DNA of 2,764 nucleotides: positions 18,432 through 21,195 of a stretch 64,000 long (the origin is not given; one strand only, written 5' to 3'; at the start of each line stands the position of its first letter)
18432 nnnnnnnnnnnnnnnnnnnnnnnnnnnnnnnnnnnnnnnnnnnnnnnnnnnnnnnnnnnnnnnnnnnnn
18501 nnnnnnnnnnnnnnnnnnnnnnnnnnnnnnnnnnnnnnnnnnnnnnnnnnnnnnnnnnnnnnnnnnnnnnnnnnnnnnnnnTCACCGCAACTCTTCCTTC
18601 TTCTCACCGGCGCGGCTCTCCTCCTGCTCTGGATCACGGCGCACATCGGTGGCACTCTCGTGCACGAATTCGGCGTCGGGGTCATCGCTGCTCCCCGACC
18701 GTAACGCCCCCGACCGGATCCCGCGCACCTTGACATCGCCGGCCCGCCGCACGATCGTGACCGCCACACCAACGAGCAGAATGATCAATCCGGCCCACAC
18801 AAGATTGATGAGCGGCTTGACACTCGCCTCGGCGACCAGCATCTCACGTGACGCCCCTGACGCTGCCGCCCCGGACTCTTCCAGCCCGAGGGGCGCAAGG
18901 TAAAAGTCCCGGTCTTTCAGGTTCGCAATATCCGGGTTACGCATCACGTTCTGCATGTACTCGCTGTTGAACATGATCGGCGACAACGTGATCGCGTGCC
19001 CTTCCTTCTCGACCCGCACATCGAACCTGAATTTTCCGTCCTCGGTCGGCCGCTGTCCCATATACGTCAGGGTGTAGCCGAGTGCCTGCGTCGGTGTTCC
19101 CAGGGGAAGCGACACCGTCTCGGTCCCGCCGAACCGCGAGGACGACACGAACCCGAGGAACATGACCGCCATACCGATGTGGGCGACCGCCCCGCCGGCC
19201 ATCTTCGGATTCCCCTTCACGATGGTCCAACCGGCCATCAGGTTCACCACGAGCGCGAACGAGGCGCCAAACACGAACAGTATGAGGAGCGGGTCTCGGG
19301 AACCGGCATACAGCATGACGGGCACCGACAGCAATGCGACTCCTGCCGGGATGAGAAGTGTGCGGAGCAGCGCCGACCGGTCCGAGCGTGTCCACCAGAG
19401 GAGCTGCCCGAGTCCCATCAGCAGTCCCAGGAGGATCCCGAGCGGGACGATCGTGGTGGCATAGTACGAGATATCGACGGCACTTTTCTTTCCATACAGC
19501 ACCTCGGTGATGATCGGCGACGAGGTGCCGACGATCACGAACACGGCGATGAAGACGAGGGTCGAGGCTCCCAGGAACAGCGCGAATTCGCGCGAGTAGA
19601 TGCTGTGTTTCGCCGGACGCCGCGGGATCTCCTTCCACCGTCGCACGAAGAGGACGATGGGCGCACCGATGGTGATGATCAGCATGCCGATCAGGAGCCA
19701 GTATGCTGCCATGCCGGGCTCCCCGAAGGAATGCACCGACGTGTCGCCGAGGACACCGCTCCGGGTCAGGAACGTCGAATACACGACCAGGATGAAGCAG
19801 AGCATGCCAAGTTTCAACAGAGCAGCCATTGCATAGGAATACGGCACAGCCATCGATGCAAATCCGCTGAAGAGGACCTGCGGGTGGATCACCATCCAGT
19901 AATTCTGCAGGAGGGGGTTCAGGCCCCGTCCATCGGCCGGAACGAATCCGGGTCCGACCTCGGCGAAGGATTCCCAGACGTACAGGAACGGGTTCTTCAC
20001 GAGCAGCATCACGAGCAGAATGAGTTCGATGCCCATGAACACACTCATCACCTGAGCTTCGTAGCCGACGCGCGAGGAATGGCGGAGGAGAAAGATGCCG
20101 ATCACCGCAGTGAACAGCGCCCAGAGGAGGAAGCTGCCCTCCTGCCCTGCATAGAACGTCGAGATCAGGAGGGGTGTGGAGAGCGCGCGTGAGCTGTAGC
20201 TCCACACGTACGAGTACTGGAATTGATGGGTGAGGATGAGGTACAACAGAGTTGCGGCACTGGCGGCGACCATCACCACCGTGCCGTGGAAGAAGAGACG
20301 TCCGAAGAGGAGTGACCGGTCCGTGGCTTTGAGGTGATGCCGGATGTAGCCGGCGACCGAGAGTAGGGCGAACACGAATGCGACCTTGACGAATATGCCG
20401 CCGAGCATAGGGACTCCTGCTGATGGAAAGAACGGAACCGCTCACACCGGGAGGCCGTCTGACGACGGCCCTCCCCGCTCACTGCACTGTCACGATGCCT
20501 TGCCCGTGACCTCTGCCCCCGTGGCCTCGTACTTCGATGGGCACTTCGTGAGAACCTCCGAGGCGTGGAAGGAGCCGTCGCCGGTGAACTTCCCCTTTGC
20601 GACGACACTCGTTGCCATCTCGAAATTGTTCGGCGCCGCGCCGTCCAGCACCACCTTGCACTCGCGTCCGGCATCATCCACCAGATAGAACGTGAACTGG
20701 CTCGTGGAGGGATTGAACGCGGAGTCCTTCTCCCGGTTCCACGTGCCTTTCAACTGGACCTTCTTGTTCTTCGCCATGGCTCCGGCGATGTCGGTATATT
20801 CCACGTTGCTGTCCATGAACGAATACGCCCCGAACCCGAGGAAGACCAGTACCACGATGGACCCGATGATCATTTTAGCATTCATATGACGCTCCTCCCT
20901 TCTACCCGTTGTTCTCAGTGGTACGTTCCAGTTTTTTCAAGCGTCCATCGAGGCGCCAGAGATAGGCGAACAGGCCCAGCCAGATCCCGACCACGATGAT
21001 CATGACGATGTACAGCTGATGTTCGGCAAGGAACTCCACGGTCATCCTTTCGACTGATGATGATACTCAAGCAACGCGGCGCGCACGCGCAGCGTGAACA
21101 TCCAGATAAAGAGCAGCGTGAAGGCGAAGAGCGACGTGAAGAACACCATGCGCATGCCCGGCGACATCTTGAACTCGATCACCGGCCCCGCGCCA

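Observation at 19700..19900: CcmF lacks the WWD domain and first TM heme-b histidine (in-frame gap of ~85-90 aa)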

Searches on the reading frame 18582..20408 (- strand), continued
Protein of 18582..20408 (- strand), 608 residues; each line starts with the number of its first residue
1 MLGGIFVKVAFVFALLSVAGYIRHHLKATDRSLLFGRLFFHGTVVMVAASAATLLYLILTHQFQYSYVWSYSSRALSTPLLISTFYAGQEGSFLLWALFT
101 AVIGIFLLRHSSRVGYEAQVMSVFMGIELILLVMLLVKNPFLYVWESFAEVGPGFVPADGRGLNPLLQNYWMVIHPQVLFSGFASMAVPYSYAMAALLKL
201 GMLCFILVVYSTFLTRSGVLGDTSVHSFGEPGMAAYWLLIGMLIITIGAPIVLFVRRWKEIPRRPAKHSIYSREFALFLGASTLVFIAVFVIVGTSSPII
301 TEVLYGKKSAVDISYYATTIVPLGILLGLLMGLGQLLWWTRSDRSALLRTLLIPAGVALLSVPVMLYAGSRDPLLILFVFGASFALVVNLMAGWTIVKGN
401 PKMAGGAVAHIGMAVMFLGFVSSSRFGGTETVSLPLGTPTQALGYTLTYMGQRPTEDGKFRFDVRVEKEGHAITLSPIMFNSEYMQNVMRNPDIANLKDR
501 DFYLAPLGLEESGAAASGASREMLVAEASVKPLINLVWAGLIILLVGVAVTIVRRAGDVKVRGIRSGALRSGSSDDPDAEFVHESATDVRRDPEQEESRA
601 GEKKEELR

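Call 28: list_cluster_members(proteins=[P0001, P0002])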
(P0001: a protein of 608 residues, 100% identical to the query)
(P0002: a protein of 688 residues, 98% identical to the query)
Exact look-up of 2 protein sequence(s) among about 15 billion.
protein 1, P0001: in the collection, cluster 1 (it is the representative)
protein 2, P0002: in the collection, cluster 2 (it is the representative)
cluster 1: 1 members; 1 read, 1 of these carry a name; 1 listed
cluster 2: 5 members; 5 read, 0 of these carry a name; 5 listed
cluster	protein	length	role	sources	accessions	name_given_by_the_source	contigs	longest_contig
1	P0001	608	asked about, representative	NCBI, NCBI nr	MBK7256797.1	MAG: hypothetical protein IPI01_03050 [Ignavibacteriae bacterium] | hypothetical protein [Ignavibacteriota bacterium]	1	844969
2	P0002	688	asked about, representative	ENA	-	-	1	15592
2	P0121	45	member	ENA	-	-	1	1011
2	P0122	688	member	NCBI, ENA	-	-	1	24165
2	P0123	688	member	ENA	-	-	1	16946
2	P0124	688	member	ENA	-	-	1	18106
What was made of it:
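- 18582..20408 (-): ccmF ORF of 608 aa, carrying an internal in-frame 80-codon deletion. It is identical to NCBI MBK7256797.1 (IPI01_03050, 'hypothetical protein', Ignavibacteriae MAG, 845-kb contig; call 28).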

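Call 29: find_encoding_contigs(protein=P0122, flank=8000, max_places=2)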
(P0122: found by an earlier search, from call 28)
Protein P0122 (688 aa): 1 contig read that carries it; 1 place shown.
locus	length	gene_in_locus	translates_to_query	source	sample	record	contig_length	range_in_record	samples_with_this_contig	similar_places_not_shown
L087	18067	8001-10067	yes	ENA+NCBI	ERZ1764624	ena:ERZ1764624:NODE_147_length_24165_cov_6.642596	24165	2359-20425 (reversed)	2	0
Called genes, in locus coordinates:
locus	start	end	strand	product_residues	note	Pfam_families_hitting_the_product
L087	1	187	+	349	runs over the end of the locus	PF09587:PGA_cap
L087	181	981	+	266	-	PF13432:TPR_16 (faint), PF13525:YfiO, PF13174:TPR_6 (faint)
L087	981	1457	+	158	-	PF03061:4HBT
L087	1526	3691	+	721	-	PF01839:FG-GAP (faint), PF13517:FG-GAP_3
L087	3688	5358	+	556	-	PF19527:DUF6055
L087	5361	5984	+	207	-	PF00005:ABC_tran, PF13304:AAA_21 (faint)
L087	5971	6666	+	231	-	PF03379:CcmB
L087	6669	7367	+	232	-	PF01578:Cytochrom_C_asm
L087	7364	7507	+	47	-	PF20077:CcmD_alt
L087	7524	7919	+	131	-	PF03100:CcmE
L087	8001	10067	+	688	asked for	PF01578:Cytochrom_C_asm, PF16327:CcmF_C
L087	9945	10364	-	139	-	PF09990:DUF2231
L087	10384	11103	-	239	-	PF02585:PIG-L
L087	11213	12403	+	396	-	PF13742:tRNA_anti_2, PF01336:tRNA_anti-codon, PF02601:Exonuc_VII_L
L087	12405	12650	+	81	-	PF02609:Exonuc_VII_S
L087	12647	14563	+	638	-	PF13292:DXP_synthase_N, PF02779:Transket_pyr, PF02780:Transketolase_C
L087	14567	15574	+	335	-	PF01408:GFO_IDH_MocA, PF03447:NAD_binding_3, PF02894:GFO_IDH_MocA_C, PF22725:GFO_IDH_MocA_C3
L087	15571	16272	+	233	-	PF00072:Response_reg, PF00486:Trans_reg_C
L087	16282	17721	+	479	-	PF00672:HAMP, PF00512:HisKA, PF02518:HATPase_c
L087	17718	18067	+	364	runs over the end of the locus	PF00383:dCMP_cyt_deam_1, PF14437:MafB19-deam (weak), PF01872:RibD_C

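Call 30: find_encoding_contigs(protein=P0123, flank=8000, max_places=2)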
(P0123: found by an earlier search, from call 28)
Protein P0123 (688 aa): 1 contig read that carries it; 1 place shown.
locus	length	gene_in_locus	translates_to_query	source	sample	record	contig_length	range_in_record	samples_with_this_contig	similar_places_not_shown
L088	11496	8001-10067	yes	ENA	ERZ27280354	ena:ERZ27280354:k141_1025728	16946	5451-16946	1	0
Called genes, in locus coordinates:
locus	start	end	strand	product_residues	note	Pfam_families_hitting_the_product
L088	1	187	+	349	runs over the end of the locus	PF09587:PGA_cap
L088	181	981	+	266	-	PF13432:TPR_16 (faint), PF13525:YfiO, PF13174:TPR_6 (faint)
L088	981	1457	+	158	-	PF03061:4HBT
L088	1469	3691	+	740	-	PF01839:FG-GAP (faint), PF13517:FG-GAP_3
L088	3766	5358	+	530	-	PF19527:DUF6055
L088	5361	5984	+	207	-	PF00005:ABC_tran, PF13304:AAA_21 (faint)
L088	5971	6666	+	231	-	PF03379:CcmB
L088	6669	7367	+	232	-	PF01578:Cytochrom_C_asm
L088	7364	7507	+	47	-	PF20077:CcmD_alt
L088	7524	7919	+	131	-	PF03100:CcmE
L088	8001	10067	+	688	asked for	PF01578:Cytochrom_C_asm, PF16327:CcmF_C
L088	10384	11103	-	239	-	PF02585:PIG-L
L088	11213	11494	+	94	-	?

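Call 31: find_encoding_contigs(protein=P0124, flank=8000, max_places=2)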
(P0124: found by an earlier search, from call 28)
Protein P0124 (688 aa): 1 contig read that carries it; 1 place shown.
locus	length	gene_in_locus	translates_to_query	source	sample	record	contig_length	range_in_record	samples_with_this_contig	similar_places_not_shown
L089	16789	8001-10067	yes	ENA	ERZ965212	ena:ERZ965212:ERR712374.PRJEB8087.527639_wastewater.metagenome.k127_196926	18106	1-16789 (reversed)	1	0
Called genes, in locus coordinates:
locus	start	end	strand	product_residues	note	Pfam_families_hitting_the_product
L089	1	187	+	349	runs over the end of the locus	PF09587:PGA_cap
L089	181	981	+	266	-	PF13432:TPR_16 (faint), PF13525:YfiO, PF13174:TPR_6 (faint)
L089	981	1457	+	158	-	PF03061:4HBT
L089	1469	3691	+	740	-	PF01839:FG-GAP (faint), PF13517:FG-GAP_3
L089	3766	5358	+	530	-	PF19527:DUF6055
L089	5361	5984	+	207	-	PF00005:ABC_tran, PF13555:AAA_29 (faint), PF13304:AAA_21 (faint)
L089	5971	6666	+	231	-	PF03379:CcmB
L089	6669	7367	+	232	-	PF01578:Cytochrom_C_asm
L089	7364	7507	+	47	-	PF20077:CcmD_alt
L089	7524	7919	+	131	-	PF03100:CcmE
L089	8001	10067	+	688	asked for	PF01578:Cytochrom_C_asm, PF16327:CcmF_C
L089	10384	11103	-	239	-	PF02585:PIG-L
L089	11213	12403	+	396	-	PF13742:tRNA_anti_2, PF01336:tRNA_anti-codon, PF02601:Exonuc_VII_L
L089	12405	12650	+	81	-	PF02609:Exonuc_VII_S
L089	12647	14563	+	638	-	PF13292:DXP_synthase_N, PF02779:Transket_pyr, PF02780:Transketolase_C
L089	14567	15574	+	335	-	PF01408:GFO_IDH_MocA, PF03447:NAD_binding_3, PF02894:GFO_IDH_MocA_C, PF22725:GFO_IDH_MocA_C3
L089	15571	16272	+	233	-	PF00072:Response_reg, PF00486:Trans_reg_C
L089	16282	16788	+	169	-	?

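Call 50: search_protein_families(library=ncbifam, proteins=[P0001, P0002], max_evalue=0.001)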
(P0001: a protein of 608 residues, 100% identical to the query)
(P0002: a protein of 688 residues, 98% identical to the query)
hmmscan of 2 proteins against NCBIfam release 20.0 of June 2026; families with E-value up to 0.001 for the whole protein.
P0001 (608 aa): 3 families
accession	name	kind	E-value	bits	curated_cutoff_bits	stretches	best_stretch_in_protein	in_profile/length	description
TIGR03145.1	cyt_nit_nrfE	subfamily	9e-41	140.3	927.3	2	200-552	278-630/631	heme lyase NrfEFG subunit NrfE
TIGR00353.1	nrfE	subfamily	6.1e-39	134.3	569.05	2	200-552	226-572/578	heme lyase CcmF/NrfE family subunit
NF007691.0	PRK10369.1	subfamily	4.7e-23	81.8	394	2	8-199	17-198/573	heme lyase NrfEFG subunit NrfE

P0002 (688 aa): 4 families
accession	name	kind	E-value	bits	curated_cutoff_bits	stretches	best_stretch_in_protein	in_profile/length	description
TIGR03145.1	cyt_nit_nrfE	subfamily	4.7e-75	253.5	927.3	1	3-632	6-630/631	heme lyase NrfEFG subunit NrfE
TIGR00353.1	nrfE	subfamily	1.2e-72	245.7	569.05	1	52-632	3-572/578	heme lyase CcmF/NrfE family subunit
NF007691.0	PRK10369.1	subfamily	4.9e-55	187.4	394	1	8-452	17-446/573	heme lyase NrfEFG subunit NrfE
TIGR03144.1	cytochr_II_ccsB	equivalog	2.5e-11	43.8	187.6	1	212-289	163-238/252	c-type cytochrome biogenesis protein CcsB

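Call 51: search_protein_families(library=pfam, proteins=[P0002, P0003], max_evalue=0.001)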
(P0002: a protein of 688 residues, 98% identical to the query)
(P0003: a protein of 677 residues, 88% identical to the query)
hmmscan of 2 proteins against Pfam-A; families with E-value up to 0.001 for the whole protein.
P0002 (688 aa): 2 families
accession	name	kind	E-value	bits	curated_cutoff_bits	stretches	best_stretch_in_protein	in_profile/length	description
PF16327.10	CcmF_C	-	3.9e-31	108.9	28.7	1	321-633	2-321/323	Cytochrome c-type biogenesis protein CcmF C-terminal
PF01578.25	Cytochrom_C_asm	-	3.7e-29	102.3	29.9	1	90-297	5-206/212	Cytochrome C assembly protein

P0003 (677 aa): 2 families
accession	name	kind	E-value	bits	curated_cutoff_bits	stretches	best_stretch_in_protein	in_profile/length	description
PF16327.10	CcmF_C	-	2.5e-31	109.5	28.7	1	310-622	2-321/323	Cytochrome c-type biogenesis protein CcmF C-terminal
PF01578.25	Cytochrom_C_asm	-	2.8e-21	76.6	29.9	1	90-286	5-206/212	Cytochrome C assembly protein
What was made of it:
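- On CcmF/NrfE heme lyase: The orthologue P0002 gives 102 bits over positions 5-206 (call 51).
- Checked: The 98-99% identical orthologue P0002 matches Cytochrom_C_asm positions 5-206 at 102 bits (call 51).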

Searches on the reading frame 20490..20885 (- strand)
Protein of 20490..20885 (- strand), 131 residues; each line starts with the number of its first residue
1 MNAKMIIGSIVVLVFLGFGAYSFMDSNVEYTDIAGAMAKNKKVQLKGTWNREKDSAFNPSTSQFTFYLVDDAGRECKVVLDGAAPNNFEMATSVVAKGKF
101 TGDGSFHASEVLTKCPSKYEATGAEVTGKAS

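Call 3: search_protein_families(library=pfam, proteins=[window:20490-20885:-], max_evalue=0.01)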
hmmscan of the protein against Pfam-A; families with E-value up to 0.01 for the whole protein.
window:20490-20885:- (131 aa): 1 family
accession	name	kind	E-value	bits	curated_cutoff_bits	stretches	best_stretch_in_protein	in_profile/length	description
PF03100.22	CcmE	-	5.2e-16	59.3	24.6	1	37-121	14-98/99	CcmE domain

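Call 53: find_encoding_contigs(protein=window:20490-20885:-, flank=6000, max_places=10)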
Protein window:20490-20885:- (131 aa): no gene with exactly this product is on record in the collection.

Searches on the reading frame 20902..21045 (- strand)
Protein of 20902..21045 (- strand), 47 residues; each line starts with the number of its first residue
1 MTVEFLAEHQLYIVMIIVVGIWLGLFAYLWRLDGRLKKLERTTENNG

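Call 44: search_protein_families(library=pfam, proteins=[window:20902-21045:-], max_evalue=0.001)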
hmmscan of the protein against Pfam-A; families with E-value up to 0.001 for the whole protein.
window:20902-21045:- (47 aa): 1 family
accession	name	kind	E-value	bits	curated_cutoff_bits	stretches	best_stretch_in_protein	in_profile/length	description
PF20077.4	CcmD_alt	-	0.00028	21.3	23.5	1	9-40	30-61/61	CcmD family protein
